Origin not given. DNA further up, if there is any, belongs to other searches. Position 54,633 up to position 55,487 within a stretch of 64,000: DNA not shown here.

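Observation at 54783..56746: Cobalamin riboswitch controlling a three-gene operon of uncharacterised envelope proteins: candidate novel B12 acquisition system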

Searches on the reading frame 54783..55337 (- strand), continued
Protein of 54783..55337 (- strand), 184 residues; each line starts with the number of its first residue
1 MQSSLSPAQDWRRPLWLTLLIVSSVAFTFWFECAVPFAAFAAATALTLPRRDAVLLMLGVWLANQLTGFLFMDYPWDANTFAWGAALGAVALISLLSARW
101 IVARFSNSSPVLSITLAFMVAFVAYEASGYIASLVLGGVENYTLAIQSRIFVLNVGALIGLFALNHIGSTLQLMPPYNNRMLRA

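Call 60: search_protein_families(library=pfam, proteins=[L014:5049-5936:+, L023:5088-5816:+, L038:5179-5913:+, L045:5385-5933:+, L075:5249-5965:+, L063:3076-3813:+, L029:5556-5900:+, L039:5189-5722:+, L065:4885-5979:+, L052:1362-2462:+], max_evalue=0.001)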
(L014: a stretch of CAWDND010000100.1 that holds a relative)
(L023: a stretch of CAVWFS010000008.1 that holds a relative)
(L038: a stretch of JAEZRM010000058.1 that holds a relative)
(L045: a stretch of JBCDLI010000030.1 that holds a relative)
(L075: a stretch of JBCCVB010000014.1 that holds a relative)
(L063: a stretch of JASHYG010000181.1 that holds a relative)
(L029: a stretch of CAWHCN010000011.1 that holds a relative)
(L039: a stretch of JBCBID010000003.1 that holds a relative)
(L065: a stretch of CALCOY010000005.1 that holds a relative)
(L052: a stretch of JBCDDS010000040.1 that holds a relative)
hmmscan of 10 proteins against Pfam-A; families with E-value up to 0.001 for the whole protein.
L014:5049-5936:+ (295 aa): 2 families
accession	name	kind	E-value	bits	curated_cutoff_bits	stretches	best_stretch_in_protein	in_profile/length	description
PF21973.2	DUF6925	-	2.1e-57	195.2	27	1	63-287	2-228/300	Family of unknown function (DUF6925)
PF06945.18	DUF1289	-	0.00091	19.5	27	0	19-46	20-47/47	Protein of unknown function (DUF1289)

L023:5088-5816:+ (242 aa): 0 families

L038:5179-5913:+ (244 aa): 1 family
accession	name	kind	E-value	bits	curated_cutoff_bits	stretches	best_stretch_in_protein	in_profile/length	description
PF02654.20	CobS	-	1.1e-51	176.4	23.2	1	9-234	1-207/207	Cobalamin-5-phosphate synthase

L045:5385-5933:+ (182 aa): 2 families
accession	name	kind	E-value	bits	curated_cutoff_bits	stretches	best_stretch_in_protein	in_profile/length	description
PF13302.13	Acetyltransf_3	-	2.8e-27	96.5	25.4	1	21-160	1-138/138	Acetyltransferase (GNAT) domain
PF00583.31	Acetyltransf_1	-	2e-05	25.3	20.7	1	70-159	33-116/116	Acetyltransferase (GNAT) family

L075:5249-5965:+ (238 aa): 0 families

L063:3076-3813:+ (245 aa): 2 families
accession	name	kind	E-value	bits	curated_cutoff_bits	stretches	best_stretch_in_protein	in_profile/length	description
PF09490.15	CbtA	-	1.3e-69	235.2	30.7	1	4-237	3-236/239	Probable cobalt transporter subunit (CbtA)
PF00689.26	Cation_ATPase_C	-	6.2e-05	23.3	27.3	1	51-231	33-171/175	Cation transporting ATPase, C-terminus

L029:5556-5900:+ (114 aa): 1 family
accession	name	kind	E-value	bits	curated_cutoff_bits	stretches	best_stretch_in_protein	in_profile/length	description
PF08869.16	XisI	-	6.2e-33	113.9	25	1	4-113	2-110/110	XisI protein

L039:5189-5722:+ (177 aa): 0 families

L065:4885-5979:+ (364 aa): 3 families
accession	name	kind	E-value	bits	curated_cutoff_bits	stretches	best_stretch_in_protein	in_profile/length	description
PF00111.32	Fer2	-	3.2e-13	49.9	21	1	286-355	5-75/77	2Fe-2S iron-sulfur cluster binding domain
PF00175.26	NAD_binding_1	-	6.5e-13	49.7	22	1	132-238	1-108/109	Oxidoreductase NAD-binding domain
PF00970.30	FAD_binding_6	-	1.5e-07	32.1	21.1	1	35-121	12-98/99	Oxidoreductase FAD-binding domain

L052:1362-2462:+ (366 aa): 3 families
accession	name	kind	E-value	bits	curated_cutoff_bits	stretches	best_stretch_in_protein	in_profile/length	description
PF00111.32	Fer2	-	2.1e-14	53.7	21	1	289-357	6-75/77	2Fe-2S iron-sulfur cluster binding domain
PF00175.26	NAD_binding_1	-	6.7e-13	49.7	22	1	134-240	1-108/109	Oxidoreductase NAD-binding domain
PF00970.30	FAD_binding_6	-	4.7e-07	30.5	21.1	1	37-123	12-98/99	Oxidoreductase FAD-binding domain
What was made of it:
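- On Cobalt transporters CbtAB / CbiMN: The CbtA model does detect a neighbouring gene in L063 (call 60), so the library would have reported such a match.
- L063 has CbtA (cobalt transporter) immediately upstream (call 60). CbtA lies immediately upstream in L063 (call 60).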

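Call 62: search_protein_families(library=pfam, proteins=[L006:6265-7209:+, L006:7206-8210:+, L003:6642-7592:+, L060:6809-7867:+, L065:6697-7680:+, L040:2414-3478:-, L075:6579-7646:-, L069:3287-4351:+, L040:782-1249:-, L054:853-1323:-], max_evalue=0.001)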
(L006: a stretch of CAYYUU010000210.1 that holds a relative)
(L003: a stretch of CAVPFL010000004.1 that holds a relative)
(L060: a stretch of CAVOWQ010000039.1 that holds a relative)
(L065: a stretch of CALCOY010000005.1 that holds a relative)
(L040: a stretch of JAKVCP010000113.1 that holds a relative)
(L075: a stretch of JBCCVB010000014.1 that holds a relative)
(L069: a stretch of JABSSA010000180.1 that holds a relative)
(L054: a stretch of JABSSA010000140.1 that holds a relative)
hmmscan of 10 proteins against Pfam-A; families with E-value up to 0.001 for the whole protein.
L006:6265-7209:+ (314 aa): 1 family
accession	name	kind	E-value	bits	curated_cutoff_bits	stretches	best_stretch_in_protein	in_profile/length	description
PF01497.23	Peripla_BP_2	-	1.8e-25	90.2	27.5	1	57-282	1-234/235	Periplasmic binding protein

L006:7206-8210:+ (334 aa): 2 families
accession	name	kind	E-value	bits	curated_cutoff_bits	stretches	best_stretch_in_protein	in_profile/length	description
PF01032.23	FecCD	-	1.1e-79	268.2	26.5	1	16-331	5-311/311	FecCD transport family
PF00950.22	ABC-3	-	0.0007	19.6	20.1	0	119-269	51-199/258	ABC 3 transport family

L003:6642-7592:+ (316 aa): 1 family
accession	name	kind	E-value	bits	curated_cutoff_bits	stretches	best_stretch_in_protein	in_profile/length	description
PF04055.27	Radical_SAM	-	1.5e-16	61.5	29.5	1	40-183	2-143/166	Radical SAM superfamily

L060:6809-7867:+ (352 aa): 1 family
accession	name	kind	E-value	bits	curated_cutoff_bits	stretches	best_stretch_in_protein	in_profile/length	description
PF00005.33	ABC_tran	-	2.7e-20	73.8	25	1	25-135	2-101/137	ABC transporter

L065:6697-7680:+ (327 aa): 0 families

L040:2414-3478:- (354 aa): 2 families
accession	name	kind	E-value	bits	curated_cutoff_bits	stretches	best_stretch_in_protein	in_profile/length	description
PF21973.2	DUF6925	-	6.9e-40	137.7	27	1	132-353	2-228/300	Family of unknown function (DUF6925)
PF06945.18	DUF1289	-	9.5e-17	61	27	1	68-114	1-46/47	Protein of unknown function (DUF1289)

L075:6579-7646:- (355 aa): 1 family
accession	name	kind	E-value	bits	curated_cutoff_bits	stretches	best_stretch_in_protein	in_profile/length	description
PF02574.22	S-methyl_trans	-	3.8e-39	135.7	22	1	42-319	21-283/283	Homocysteine S-methyltransferase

L069:3287-4351:+ (354 aa): 1 family
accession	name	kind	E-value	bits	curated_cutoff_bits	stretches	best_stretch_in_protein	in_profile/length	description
PF02668.22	TauD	-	1.6e-58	199.2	27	1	65-334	2-264/267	Taurine catabolism dioxygenase TauD, TfdA family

L040:782-1249:- (155 aa): 0 families

L054:853-1323:- (156 aa): 0 families
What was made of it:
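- In L006 the homologue is co-operonic with a BtuF-like binding protein and a FecCD permease (call 62), and L060 has an ABC ATPase downstream. It is co-operonic with BtuF-like and FecCD genes in L006 and with an ABC ATPase in L060 (call 62).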

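Call 73: search_dna_similar(query=L027:5986-6540:+, collection=plasmids, mode=protein, max_rows=25)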
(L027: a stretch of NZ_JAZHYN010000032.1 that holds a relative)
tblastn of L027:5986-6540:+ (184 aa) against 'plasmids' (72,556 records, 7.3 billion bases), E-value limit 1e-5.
Records with a match: 3; places in all: 3; records where one place covers at least 80% of the query: 2.
Best place of each record, by identity: <60% 3.
By first word of the organism name: Methylocella 2; Gloeocapsopsis 1.
By predicted mobility (MOB-suite, as given by PLSDB): non-mobilizable 3.
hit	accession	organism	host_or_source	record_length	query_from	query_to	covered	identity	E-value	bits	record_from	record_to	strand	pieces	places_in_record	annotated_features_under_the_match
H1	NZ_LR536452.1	Methylocella tundrae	-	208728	6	167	88%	47.9%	1e-25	109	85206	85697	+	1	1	hypothetical protein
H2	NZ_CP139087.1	Methylocella tundrae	Single cell,tundra wetland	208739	6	167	88%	47.9%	1e-25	109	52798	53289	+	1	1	hypothetical protein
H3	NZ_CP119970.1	Gloeocapsopsis dulcis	Dried cell culture,Desert, underside of ...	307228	16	154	76%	31.3%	9e-9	61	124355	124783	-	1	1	hypothetical protein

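Call 74: get_annotated_region(hit=H1, flank=7000)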
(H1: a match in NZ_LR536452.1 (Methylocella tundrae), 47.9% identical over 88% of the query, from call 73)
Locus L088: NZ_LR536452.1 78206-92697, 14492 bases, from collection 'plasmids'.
description: Methylocella tundrae isolate MTUNDRAET4 annotated genome plasmid 3
organism: Methylocella tundrae (NCBI taxid 227605)
taxonomy: Bacteria; Pseudomonadota; Alphaproteobacteria; Hyphomicrobiales; Beijerinckiaceae; Methylocella; Methylocella tundrae
host: -; source: -; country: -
typing (MOB-suite, as given by PLSDB): non-mobilizable
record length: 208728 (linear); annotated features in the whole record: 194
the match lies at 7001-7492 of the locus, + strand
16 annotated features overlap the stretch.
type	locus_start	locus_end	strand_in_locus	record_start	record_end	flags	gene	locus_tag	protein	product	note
CDS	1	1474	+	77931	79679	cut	-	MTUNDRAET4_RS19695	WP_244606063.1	hypothetical protein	-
CDS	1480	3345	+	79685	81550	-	-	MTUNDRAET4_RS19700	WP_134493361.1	integrase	-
CDS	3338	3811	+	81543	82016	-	-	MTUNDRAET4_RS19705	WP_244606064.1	hypothetical protein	-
CDS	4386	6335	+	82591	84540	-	-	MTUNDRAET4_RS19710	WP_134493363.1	TonB-dependent receptor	-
CDS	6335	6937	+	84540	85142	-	-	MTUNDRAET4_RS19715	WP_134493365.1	hypothetical protein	-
CDS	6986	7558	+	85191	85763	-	-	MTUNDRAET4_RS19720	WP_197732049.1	hypothetical protein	-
CDS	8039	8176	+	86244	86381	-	-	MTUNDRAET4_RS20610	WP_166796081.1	hypothetical protein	-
CDS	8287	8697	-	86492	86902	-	-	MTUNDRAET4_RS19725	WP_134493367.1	type II toxin-antitoxin system VapC family toxin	-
CDS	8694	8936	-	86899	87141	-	-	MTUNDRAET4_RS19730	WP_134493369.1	type II toxin-antitoxin system VapB family antitoxin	-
CDS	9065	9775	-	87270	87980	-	-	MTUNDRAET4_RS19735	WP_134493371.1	hypothetical protein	-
CDS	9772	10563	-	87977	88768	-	-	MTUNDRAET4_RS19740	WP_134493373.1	hypothetical protein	-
CDS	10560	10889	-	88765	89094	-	-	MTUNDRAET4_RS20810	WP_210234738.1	hypothetical protein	-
CDS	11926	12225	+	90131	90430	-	-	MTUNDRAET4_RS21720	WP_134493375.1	BRO family protein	-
CDS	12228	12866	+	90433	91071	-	-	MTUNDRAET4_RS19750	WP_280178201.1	hypothetical protein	-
CDS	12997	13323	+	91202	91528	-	-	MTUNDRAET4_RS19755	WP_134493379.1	hypothetical protein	-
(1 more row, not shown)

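Call 75: get_annotated_region(hit=H3, flank=7000)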
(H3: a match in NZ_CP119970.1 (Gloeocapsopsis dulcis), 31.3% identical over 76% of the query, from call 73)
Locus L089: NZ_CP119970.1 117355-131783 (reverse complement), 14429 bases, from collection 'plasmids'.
description: Gloeocapsopsis dulcis strain AAB1 plasmid unnamed1, complete sequence
organism: Gloeocapsopsis dulcis (NCBI taxid 2859516)
taxonomy: Bacteria; Cyanobacteriota; Cyanophyceae; Chroococcales; Chroococcaceae; Gloeocapsopsis; Gloeocapsopsis dulcis
host: -; source: Dried cell culture,Desert, underside of quartz rock; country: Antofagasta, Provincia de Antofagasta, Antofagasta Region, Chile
typing (MOB-suite, as given by PLSDB): non-mobilizable; replicon rep_cluster_1633
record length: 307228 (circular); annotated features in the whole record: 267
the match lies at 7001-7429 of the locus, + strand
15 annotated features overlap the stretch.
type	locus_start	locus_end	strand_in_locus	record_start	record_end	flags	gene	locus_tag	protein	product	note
CDS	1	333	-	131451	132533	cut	-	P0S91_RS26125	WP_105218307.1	HigA family addiction module antitoxin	-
CDS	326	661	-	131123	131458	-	-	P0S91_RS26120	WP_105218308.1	killer suppression protein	-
CDS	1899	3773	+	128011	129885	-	thrS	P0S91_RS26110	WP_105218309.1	threonine--tRNA ligase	GO:0006435 - threonyl-tRNA aminoacylation [Evidence IEA]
CDS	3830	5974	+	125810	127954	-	-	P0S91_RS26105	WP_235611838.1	TonB-dependent receptor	GO:0015891 - siderophore transport [Evidence IEA]; GO:0055085 - transmembrane transport [Evidence IEA]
CDS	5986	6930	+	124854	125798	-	-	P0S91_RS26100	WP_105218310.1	(Fe-S)-binding protein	-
CDS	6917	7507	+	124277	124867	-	-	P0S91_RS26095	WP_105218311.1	hypothetical protein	-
CDS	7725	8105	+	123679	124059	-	-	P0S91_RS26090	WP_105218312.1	DUF1636 domain-containing protein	-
CDS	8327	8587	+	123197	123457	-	-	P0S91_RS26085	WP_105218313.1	hypothetical protein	-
CDS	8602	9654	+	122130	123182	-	-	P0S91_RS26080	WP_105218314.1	GTP-binding protein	-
CDS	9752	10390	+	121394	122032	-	folE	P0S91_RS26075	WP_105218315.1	GTP cyclohydrolase I FolE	GO:0042559 - pteridine-containing compound biosynthetic process [Evidence IEA]; GO:0046654 - tetrahydrofolate ...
CDS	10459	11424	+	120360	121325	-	-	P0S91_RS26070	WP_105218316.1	GTP-binding protein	-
CDS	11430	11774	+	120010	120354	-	hisI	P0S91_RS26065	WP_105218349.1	phosphoribosyl-AMP cyclohydrolase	GO:0000105 - histidine biosynthetic process [Evidence IEA]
CDS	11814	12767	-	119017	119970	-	-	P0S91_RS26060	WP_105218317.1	ribulose bisphosphate carboxylase small subunit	-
CDS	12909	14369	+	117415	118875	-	cysS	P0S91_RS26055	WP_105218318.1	cysteine--tRNA ligase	GO:0006423 - cysteinyl-tRNA aminoacylation [Evidence IEA]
CDS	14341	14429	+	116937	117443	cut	-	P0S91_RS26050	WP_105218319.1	hypothetical protein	-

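Call 77: search_protein_families(library=pfam, proteins=[L089:5986-6930:+, L089:6917-7507:+, L089:3830-5974:+, L088:6335-6937:+, L088:6986-7558:+, L081:5522-6022:+, L081:6072-6548:+, L081:6698-7867:+], max_evalue=0.01)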
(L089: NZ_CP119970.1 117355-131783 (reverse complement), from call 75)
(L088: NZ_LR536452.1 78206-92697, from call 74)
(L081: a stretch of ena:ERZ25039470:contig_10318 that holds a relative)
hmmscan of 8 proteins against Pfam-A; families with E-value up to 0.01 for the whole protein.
L089:5986-6930:+ (314 aa): 3 families
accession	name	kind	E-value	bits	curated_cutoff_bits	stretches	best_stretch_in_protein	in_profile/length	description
PF24724.1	DUF7676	-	3.6e-66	222.2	27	1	18-182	4-166/166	Family of unknown function (DUF7676)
PF01257.25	2Fe-2S_thioredx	-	0.004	17.5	24.8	1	191-273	58-143/145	Thioredoxin-like [2Fe-2S] ferredoxin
PF06999.17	Suc_Fer-like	-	0.0085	16.6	34.9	0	249-283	149-187/191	Sucrase/ferredoxin-like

L089:6917-7507:+ (196 aa): 0 families

L089:3830-5974:+ (714 aa): 3 families
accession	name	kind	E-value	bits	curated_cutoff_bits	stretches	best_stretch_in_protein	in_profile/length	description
PF00593.30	TonB_dep_Rec_b-barrel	-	7.1e-45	155.1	27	1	289-688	12-436/436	TonB dependent receptor-like, beta-barrel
PF07715.20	Plug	-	1.8e-27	96.4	23.9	1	108-217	2-107/107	TonB-dependent Receptor Plug Domain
PF14905.12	OMP_b-brl_3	-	1.8e-08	34.3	27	1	372-625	26-318/408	Outer membrane protein beta-barrel family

L088:6335-6937:+ (200 aa): 1 family
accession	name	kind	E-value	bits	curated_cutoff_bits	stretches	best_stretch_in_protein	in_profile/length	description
PF24724.1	DUF7676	-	1.1e-70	236.8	27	1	19-181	5-166/166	Family of unknown function (DUF7676)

L088:6986-7558:+ (190 aa): 0 families

L081:5522-6022:+ (166 aa): 0 families

L081:6072-6548:+ (158 aa): 0 families

L081:6698-7867:+ (389 aa): 2 families
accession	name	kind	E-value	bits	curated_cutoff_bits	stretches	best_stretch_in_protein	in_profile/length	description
PF01738.24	DLH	-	1.2e-08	35.3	21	1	70-255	30-216/217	Dienelactone hydrolase family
PF01322.25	Cytochrom_C_2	-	5.7e-05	24.5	26.5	1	341-389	73-121/121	Cytochrome C'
